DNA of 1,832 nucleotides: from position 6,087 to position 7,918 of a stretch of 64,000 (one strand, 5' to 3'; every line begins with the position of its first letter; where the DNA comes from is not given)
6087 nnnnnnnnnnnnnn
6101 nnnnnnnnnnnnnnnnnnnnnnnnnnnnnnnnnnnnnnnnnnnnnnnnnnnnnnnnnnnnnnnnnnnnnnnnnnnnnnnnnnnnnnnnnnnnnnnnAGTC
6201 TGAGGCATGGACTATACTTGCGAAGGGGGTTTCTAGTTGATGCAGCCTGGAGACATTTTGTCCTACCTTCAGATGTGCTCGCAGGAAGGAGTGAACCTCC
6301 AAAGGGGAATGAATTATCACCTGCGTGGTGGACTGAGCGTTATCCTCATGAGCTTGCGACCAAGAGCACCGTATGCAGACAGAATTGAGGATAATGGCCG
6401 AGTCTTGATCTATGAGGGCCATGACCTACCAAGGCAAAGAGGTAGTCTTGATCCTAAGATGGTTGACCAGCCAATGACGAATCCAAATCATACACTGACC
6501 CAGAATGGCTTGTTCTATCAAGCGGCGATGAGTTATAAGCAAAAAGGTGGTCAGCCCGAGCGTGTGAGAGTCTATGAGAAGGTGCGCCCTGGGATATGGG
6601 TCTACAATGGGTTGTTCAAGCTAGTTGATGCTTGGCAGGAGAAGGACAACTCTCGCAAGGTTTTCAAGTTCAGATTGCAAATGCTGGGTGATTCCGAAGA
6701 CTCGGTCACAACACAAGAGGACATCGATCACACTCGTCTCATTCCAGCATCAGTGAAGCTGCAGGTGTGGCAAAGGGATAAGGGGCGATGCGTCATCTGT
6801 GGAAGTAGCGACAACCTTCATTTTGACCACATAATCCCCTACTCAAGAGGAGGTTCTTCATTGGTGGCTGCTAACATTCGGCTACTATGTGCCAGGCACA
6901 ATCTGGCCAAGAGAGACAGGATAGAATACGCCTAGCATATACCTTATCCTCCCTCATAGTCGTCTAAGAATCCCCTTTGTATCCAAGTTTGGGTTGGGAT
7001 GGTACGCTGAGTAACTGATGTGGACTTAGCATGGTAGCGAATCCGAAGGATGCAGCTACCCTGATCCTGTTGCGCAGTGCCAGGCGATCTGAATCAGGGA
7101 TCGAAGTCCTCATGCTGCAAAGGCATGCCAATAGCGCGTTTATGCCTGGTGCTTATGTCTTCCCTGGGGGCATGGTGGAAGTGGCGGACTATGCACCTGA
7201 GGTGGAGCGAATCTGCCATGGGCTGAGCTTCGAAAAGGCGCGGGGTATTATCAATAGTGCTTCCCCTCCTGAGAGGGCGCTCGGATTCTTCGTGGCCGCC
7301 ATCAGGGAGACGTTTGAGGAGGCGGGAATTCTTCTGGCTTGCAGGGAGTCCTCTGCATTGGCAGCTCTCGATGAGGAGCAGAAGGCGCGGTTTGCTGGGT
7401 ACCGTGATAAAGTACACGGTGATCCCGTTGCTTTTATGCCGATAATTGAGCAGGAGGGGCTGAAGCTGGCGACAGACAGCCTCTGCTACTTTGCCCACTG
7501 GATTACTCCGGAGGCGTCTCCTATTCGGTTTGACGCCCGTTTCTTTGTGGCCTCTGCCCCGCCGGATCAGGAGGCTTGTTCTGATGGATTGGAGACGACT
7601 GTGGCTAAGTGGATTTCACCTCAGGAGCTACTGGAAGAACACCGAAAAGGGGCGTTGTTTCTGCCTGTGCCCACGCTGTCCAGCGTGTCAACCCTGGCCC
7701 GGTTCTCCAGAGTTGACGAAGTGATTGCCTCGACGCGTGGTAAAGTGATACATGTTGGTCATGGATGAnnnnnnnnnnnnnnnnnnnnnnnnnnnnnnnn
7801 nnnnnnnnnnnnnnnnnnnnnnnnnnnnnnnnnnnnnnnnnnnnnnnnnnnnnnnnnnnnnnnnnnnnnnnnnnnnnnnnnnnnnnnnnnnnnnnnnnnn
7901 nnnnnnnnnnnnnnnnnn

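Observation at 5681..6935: Lower-GC nuclease islet: BglII/BamHI-like PD-(D/E)XK protein plus HNH endonuclease, no methyltransferase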

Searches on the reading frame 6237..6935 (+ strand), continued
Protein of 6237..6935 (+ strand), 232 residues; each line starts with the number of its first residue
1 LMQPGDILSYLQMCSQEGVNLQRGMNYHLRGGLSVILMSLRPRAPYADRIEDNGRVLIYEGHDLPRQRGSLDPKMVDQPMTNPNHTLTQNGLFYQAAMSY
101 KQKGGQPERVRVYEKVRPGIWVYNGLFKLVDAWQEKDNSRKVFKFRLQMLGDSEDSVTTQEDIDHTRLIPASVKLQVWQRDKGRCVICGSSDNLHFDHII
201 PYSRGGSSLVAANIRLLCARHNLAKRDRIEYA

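Call 89: search_dna_similar(query=window:6240-6935:+, collection=plasmids, mode=protein, max_evalue=0.00001, max_rows=12)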
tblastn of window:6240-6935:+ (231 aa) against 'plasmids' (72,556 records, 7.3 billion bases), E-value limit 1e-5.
Records with a match: 15; places in all: 16; records where one place covers at least 80% of the query: 0.
Best place of each record, by identity: <60% 15.
By first word of the organism name: Sinorhizobium 4; Leptospira 3; Deinococcus 2; Paenarthrobacter 2; Streptomyces 2; Rhizobium 1; Shinella 1.
By predicted mobility (MOB-suite, as given by PLSDB): non-mobilizable 14; conjugative 1.
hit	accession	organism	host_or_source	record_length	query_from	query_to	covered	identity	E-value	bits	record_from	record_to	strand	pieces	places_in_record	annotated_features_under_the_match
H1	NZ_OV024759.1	Deinococcus radiodurans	-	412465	165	228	28%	59.4%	1e-15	82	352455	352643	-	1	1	TerD family protein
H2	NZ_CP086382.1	Deinococcus radiophilus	Harpadon nehereus,cell culture,2 Mrad ...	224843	165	228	28%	59.4%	2e-15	82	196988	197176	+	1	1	TerD family protein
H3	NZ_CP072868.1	Rhizobium sp. NLR16a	lentil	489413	84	228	63%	25.8%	3e-6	55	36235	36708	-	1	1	HNH endonuclease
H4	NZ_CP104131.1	Sinorhizobium sp. K101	Phaseolus vulgaris,cell ...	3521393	132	228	42%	30.0%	3e-6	55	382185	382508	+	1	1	none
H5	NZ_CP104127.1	Sinorhizobium sp. M103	Phaseolus vulgaris,cell ...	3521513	132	228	42%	30.0%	3e-6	55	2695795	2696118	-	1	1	none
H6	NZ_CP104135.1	Sinorhizobium sp. C101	Phaseolus vulgaris,cell ...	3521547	132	228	42%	30.0%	3e-6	55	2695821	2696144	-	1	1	none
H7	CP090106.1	Sinorhizobium meliloti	Medicago,Cell culture,Plant nodule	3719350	132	228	42%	30.0%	3e-6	55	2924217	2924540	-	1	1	HNH endonuclease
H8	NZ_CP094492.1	Paenarthrobacter ureafaciens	soil,farmland soil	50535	166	224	26%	49.2%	3e-8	61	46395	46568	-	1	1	HNH endonuclease signature motif containing protein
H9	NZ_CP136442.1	Paenarthrobacter sp. AT5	atrazine-producing pesticide factory ...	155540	166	224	26%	49.2%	3e-8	61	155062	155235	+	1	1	HNH endonuclease signature motif containing protein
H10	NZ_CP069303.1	Shinella sp. PSBB067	monoisolate,Minnesota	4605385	132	228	42%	29.4%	3e-6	55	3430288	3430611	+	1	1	none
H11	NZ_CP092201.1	Leptospira weilii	Homo sapiens,blood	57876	164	231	29%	39.2%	8e-6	54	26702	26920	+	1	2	HNH endonuclease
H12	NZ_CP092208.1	Leptospira weilii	Homo sapiens,blood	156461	164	231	29%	39.2%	8e-6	54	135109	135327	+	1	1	HNH endonuclease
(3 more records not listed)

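Call 90: search_dna_similar(query=window:6240-6935:+, collection=phages, mode=protein, max_evalue=0.00001, max_rows=12)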
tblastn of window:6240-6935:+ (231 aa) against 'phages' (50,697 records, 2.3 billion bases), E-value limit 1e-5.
Records with a match: 13; places in all: 13; records where one place covers at least 80% of the query: 0.
Best place of each record, by identity: <60% 13.
By first word of the organism name: Mycobacterium 6; Clavibacter 2; Anoxybacillus 2; Bacteroides 1; Shewanella 1; Pseudomonas 1.
By host as written in the record: Mycobacterium smegmatis mc2 155 3; Clavibacter michiganensis subsp. michiganensis 2; Anoxybacillus caldiproteolyticus 2; Bacteroides salyersiae BG8 1; Shewanella 1; Mycobacterium smegmatis mc#155 1; Mycobacterium smegmatis 1; Mycolicibacterium smegmatis 1; and 1 more.
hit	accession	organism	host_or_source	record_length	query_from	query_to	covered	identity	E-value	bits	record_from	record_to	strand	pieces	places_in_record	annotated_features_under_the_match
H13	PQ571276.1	Bacteroides phage BS-TP3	Bacteroides salyersiae BG8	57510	134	228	41%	36.1%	1e-12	72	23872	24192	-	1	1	HNH endonuclease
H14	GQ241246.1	Clavibacter phage CMP1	Clavibacter michiganensis subsp. ...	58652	166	224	26%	50.8%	1e-8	61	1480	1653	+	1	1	end1: HNHc-like endonuclease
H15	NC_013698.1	Clavibacter phage CMP1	Clavibacter michiganensis subsp. ...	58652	166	224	26%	50.8%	1e-8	61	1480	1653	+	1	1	end1: HNH endonuclease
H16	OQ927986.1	Shewanella phage vB_SbaS_Y11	Shewanella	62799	166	224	26%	49.2%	1e-6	55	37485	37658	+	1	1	5-methylcytosine-specific restriction enzyme A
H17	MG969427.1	Anoxybacillus phage A403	Anoxybacillus caldiproteolyticus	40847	137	218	35%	35.4%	5e-6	53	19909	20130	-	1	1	hypothetical protein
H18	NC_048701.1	Anoxybacillus phage A403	Anoxybacillus caldiproteolyticus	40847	137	218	35%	35.4%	5e-6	53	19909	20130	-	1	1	terminase small subunit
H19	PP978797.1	Mycobacterium phage Marker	Mycobacterium smegmatis mc#155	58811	168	227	26%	46.7%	9e-8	58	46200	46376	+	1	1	75: HNH endonuclease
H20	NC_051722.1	Mycobacterium phage Demsculpinboyz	Mycobacterium smegmatis mc2 155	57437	168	227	26%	46.7%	1e-7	58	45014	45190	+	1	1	hypothetical protein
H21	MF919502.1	Mycobacterium phage Demsculpinboyz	Mycobacterium smegmatis mc2 155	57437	168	227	26%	46.7%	1e-7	58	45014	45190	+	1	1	hypothetical protein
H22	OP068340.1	Mycobacterium phage Rita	Mycobacterium smegmatis mc2 155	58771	168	227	26%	46.7%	1e-7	57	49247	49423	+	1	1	81: HNH endonuclease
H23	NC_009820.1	Mycobacterium phage Tweety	Mycobacterium smegmatis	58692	168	227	26%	46.7%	1e-7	57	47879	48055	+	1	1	75: HNH endonuclease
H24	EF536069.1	Mycobacterium phage Tweety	Mycolicibacterium smegmatis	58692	168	227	26%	46.7%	1e-7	57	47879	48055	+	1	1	75: hypothetical protein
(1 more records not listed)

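Call 99: list_cluster_members(proteins=[P0381, P0419, window:5693-6196:+, window:6240-6935:+])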
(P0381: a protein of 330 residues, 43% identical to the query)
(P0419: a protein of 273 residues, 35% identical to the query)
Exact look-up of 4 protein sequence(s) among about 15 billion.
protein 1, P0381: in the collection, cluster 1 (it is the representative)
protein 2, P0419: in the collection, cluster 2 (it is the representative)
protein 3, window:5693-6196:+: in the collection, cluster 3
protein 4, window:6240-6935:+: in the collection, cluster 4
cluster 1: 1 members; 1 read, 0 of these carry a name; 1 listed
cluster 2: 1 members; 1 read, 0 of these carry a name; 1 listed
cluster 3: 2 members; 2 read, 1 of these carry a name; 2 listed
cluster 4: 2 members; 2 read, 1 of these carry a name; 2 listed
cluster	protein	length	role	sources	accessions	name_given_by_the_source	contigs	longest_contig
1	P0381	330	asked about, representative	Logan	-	-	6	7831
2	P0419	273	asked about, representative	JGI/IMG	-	-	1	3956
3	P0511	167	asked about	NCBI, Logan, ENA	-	-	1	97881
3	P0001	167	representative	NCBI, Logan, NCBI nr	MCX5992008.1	MAG: BglII/BstYI family type II restriction endonuclease [Chloroflexi bacterium] | BglII/BstYI family type II restriction endonuclease [Chloroflexota bacterium]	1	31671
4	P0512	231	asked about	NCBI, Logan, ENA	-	-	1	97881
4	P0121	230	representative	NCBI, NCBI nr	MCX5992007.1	MAG: HNH endonuclease [Chloroflexi bacterium] | HNH endonuclease [Chloroflexota bacterium]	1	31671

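Call 100: search_protein_families(library=phrogs, proteins=[window:6240-6935:+], max_evalue=0.01)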
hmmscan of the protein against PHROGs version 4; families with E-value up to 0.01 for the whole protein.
window:6240-6935:+ (231 aa): 22 families
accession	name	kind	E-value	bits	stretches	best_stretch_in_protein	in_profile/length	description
phrog_589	-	DNA, RNA and nucleotide metabolism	7.5e-11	43.1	1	171-228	81-142/179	HNH endonuclease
phrog_6050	-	DNA, RNA and nucleotide metabolism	3.9e-10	40.1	1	165-228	295-361/402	HNH endonuclease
phrog_7785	-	DNA, RNA and nucleotide metabolism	1.5e-09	39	1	166-225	55-112/147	HNH endonuclease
phrog_8660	-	DNA, RNA and nucleotide metabolism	2.6e-09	38.5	1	151-228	94-180/196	HNH endonuclease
phrog_144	-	DNA, RNA and nucleotide metabolism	3.1e-09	37.7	1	174-226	77-134/175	HNH endonuclease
phrog_1271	-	DNA, RNA and nucleotide metabolism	3.4e-08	34.2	1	173-228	262-319/361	HNH endonuclease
phrog_2214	-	DNA, RNA and nucleotide metabolism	6.6e-08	33.1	1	146-226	159-238/429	HNH endonuclease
phrog_7370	-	DNA, RNA and nucleotide metabolism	8.1e-08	33.3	1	168-219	28-78/115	HNH endonuclease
phrog_2118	-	DNA, RNA and nucleotide metabolism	2.1e-07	31.8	1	163-225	158-222/301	HNH endonuclease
phrog_1035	-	DNA, RNA and nucleotide metabolism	2.9e-07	31.6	1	172-230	150-216/271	endonuclease VII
phrog_16726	-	DNA, RNA and nucleotide metabolism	5e-07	30.7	1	170-228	82-144/308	HNH endonuclease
phrog_5956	-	DNA, RNA and nucleotide metabolism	2.7e-06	28.1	1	168-229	46-112/138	HNH endonuclease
phrog_16986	-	unknown function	1.1e-05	26.1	1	168-228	7-69/248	-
phrog_6544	-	unknown function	2.6e-05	24.7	1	165-227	10-70/248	-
phrog_740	-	DNA, RNA and nucleotide metabolism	3.7e-05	23.9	1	168-220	25-80/332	HNH endonuclease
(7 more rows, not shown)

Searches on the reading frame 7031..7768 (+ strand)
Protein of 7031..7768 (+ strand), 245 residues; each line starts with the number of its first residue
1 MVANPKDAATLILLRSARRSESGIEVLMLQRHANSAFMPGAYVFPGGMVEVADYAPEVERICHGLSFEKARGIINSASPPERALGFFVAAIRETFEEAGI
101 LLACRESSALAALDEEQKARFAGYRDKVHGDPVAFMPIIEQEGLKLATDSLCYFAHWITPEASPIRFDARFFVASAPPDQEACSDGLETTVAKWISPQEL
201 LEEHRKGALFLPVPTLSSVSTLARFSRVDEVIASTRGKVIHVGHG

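Call 3: search_protein_families(library=pfam, proteins=[window:7031-7768:+], max_evalue=0.1)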
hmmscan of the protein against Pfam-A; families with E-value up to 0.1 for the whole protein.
window:7031-7768:+ (245 aa): 1 family
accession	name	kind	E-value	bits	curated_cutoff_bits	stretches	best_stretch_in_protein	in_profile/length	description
PF00293.34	NUDIX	-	8.2e-07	29.5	21.1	0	9-57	6-45/134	NUDIX domain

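Call 75: find_homologous_proteins(query=window:7031-7768:+, max_evalue=1e-20)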
Query window:7031-7768:+ (245 aa): 5241 proteins with E <= 1e-20 among 7949 candidates; the best 120 are listed.
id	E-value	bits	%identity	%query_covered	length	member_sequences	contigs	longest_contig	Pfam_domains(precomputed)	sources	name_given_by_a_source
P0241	1.2e-106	374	72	100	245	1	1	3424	PF00293.35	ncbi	-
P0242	1.2e-104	367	70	100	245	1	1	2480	PF00293.35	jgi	jgi:8-oxo-dGTP pyrophosphatase MutT (NUDIX family)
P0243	1.4e-103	364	69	100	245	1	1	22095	PF00293.35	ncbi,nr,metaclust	ncbi:MAG: hypothetical protein A2Y72_05665 [Chloroflexi bacterium RBG_13_53_26]|nr:MAG: hypothetical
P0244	2.7e-102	359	69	100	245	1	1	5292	PF00293.35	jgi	jgi:8-oxo-dGTP pyrophosphatase MutT (NUDIX family)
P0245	5.2e-99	349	68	98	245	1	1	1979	-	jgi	-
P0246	4.2e-98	346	67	100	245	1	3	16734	PF00293.35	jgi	jgi:8-oxo-dGTP pyrophosphatase MutT (NUDIX family)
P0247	4.4e-98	346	68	100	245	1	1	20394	PF00293.35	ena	-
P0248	1.5e-97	344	67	100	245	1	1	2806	PF00293.35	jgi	jgi:8-oxo-dGTP pyrophosphatase MutT (NUDIX family)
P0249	1.5e-96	341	67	100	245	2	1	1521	PF00293.35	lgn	-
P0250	2.0e-96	340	66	100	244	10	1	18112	PF00293.35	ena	-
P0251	3.1e-96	340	66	100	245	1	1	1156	PF00293.35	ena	-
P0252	6.6e-96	339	65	97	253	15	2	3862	PF00293.35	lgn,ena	-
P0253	1.7e-95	337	65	100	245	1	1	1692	PF00293.35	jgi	jgi:8-oxo-dGTP pyrophosphatase MutT (NUDIX family)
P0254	3.5e-95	336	65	100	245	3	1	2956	PF00293.35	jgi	jgi:8-oxo-dGTP pyrophosphatase MutT (NUDIX family)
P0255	1.4e-94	334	65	100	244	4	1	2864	PF00293.35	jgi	jgi:8-oxo-dGTP pyrophosphatase MutT (NUDIX family)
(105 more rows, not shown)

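Call 76: find_encoding_contigs(protein=P0243, flank=5000, max_places=2)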
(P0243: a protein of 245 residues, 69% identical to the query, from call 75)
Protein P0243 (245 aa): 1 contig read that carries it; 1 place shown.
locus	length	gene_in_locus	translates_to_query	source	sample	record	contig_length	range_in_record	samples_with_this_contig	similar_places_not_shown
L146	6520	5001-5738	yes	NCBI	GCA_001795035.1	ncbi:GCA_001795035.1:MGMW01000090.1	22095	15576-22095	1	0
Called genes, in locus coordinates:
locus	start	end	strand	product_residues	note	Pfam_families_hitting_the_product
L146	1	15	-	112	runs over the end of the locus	-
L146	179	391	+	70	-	-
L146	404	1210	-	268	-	PF01135:PCMT (weak), PF01209:Ubie_methyltran, PF05175:MTS, PF13489:Methyltransf_23, PF13847:Methyltransf_31, PF08241:Methyltransf_11, PF08242:Methyltransf_12, PF13649:Methyltransf_25, +2 more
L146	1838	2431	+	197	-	PF01121:CoaE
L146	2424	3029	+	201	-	PF00293:NUDIX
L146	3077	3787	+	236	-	-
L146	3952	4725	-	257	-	PF13240:Zn_Ribbon_1 (faint), PF14219:DUF4328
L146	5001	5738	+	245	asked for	PF00293:NUDIX (faint)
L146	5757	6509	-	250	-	PF03308:MeaB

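Call 77: find_encoding_contigs(protein=P0241, flank=5000, max_places=2)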
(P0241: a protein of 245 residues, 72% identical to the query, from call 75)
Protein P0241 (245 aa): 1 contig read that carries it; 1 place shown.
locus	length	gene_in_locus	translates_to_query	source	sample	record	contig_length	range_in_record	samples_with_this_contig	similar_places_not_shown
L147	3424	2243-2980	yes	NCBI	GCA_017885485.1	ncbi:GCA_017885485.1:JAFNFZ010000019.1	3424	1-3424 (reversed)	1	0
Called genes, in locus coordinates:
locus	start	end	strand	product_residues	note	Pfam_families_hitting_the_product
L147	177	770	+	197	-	PF01121:CoaE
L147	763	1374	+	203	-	PF00293:NUDIX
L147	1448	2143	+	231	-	PF02182:SAD_SRA, PF01844:HNH, PF14279:HNH_5 (weak)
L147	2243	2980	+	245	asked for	PF00293:NUDIX (faint)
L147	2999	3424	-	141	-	?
